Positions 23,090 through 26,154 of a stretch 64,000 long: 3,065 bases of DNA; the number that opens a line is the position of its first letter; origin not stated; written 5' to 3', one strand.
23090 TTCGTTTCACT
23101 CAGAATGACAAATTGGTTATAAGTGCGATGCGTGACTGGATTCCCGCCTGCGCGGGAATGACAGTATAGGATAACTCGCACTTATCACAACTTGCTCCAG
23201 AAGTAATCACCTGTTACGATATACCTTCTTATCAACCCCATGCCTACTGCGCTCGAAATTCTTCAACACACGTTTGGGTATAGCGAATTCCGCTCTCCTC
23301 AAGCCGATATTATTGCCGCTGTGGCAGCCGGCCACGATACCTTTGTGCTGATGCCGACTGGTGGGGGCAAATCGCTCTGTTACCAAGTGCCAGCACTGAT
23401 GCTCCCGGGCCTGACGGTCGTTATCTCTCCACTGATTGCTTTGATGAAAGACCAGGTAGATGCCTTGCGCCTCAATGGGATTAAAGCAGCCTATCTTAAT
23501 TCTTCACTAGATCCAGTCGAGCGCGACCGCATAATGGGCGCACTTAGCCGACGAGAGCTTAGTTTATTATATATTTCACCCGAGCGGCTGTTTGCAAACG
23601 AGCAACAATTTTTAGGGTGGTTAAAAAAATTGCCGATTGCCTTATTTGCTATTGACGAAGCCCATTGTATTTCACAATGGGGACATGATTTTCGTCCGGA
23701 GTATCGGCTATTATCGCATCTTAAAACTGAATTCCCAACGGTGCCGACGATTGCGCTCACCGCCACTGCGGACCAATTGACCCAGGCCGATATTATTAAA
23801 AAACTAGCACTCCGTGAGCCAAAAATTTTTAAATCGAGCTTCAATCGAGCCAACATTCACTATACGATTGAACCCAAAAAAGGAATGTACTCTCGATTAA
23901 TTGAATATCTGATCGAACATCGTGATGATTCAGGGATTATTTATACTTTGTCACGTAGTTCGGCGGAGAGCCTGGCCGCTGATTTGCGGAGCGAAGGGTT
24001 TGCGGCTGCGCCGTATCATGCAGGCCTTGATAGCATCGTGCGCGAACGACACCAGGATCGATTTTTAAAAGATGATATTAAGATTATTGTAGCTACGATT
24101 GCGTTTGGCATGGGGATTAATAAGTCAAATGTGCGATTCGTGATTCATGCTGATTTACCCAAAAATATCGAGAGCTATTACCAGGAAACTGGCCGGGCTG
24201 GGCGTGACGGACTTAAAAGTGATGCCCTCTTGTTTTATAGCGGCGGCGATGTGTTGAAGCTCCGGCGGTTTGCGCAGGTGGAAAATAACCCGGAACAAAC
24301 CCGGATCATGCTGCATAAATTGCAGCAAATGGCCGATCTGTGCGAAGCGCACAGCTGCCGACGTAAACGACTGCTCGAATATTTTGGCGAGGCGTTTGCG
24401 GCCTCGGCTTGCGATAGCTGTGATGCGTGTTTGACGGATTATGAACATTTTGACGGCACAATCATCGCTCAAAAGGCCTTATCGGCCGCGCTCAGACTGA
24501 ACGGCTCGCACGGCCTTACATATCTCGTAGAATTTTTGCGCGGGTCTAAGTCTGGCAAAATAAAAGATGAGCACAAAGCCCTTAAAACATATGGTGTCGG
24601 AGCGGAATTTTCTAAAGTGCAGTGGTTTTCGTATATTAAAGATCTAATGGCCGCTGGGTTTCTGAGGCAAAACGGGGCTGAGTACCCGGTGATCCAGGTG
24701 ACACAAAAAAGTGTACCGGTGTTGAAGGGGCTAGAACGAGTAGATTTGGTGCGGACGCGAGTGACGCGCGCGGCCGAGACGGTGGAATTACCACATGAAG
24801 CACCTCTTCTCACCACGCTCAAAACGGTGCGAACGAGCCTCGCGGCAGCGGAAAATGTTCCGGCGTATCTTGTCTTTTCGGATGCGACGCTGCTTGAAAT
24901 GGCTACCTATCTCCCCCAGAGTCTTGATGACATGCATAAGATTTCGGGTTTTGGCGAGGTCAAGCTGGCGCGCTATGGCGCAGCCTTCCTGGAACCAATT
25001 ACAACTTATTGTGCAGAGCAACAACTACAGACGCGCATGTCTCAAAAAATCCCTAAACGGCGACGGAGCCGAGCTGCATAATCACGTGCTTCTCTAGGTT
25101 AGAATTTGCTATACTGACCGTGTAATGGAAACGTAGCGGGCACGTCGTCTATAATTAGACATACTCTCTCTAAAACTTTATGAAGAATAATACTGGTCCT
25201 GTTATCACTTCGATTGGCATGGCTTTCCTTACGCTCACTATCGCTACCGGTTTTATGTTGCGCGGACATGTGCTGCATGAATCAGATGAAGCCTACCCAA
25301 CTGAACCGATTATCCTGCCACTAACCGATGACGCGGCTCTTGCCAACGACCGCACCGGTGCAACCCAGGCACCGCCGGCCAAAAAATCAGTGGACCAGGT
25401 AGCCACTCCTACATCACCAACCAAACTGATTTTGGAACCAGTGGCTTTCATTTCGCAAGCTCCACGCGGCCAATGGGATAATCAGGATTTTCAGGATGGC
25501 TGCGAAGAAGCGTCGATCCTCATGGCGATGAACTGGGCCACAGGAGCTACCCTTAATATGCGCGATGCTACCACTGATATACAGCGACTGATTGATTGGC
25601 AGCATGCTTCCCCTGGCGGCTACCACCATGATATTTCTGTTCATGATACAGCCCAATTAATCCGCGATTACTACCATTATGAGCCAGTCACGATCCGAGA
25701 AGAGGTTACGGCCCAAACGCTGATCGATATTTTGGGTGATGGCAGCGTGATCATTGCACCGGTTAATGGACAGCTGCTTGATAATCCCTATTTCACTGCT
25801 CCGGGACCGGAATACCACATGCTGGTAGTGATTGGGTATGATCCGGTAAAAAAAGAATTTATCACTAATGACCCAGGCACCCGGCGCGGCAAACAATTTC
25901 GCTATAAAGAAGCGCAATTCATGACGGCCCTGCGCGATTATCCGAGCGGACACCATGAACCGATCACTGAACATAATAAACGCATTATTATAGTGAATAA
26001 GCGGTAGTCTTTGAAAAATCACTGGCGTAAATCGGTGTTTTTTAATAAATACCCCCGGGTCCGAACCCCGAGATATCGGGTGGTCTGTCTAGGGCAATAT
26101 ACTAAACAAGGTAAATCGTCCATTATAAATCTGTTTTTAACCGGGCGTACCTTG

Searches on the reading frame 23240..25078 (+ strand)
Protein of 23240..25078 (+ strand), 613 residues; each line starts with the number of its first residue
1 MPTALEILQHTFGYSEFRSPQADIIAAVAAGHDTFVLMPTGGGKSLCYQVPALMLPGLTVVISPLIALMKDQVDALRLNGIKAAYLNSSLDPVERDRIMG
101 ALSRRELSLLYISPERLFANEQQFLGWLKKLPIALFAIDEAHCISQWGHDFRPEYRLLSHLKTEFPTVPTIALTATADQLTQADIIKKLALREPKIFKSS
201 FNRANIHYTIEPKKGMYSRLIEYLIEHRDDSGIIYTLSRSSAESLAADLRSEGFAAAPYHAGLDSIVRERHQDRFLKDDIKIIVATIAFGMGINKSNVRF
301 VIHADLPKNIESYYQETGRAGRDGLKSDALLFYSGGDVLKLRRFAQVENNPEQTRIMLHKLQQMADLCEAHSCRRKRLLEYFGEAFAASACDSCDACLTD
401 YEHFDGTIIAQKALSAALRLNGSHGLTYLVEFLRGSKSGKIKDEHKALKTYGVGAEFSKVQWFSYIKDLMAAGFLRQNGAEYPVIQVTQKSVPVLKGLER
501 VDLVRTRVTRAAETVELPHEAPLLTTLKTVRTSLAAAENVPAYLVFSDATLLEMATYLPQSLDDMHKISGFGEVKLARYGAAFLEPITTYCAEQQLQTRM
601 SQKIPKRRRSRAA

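Call 77: search_protein_families(library=pfam, proteins=[window:23240-25078:+], max_evalue=0.0001)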
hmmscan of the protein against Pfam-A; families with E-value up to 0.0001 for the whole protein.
window:23240-25078:+ (613 aa): 5 families
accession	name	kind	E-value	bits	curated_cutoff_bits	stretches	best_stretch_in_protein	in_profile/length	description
PF09382.16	RQC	-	2e-26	92.5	23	1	401-508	2-110/114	RQC domain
PF00270.35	DEAD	-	5.2e-24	85.3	26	1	20-178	3-161/167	DEAD/DEAH box helicase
PF00271.37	Helicase_C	-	5e-22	78.7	23.5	1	218-324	4-110/110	Helicase conserved C-terminal domain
PF00570.28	HRDC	-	7.8e-20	71.1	23.8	1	523-585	4-66/68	HRDC domain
PF16124.10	RecQ_Zn_bind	-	6.2e-17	62.5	25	1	336-398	2-66/66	RecQ zinc-binding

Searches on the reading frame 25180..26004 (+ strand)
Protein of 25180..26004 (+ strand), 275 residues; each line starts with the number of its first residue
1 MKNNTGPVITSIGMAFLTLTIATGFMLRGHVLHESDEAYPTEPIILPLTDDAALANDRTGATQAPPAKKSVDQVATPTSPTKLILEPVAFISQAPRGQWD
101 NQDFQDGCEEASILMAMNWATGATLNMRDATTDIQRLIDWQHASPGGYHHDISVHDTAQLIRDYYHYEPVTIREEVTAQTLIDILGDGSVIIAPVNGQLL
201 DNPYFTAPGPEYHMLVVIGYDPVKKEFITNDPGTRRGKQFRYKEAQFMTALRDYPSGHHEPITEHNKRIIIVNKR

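Call 77: search_protein_families(library=pfam, proteins=[window:25180-26004:+], max_evalue=0.0001)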
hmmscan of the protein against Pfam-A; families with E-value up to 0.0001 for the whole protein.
window:25180-26004:+ (275 aa): 1 family
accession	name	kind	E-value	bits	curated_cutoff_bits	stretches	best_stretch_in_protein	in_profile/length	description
PF13529.12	Peptidase_C39_2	-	1.4e-08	35.8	24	1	96-232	6-142/143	Peptidase_C39 like family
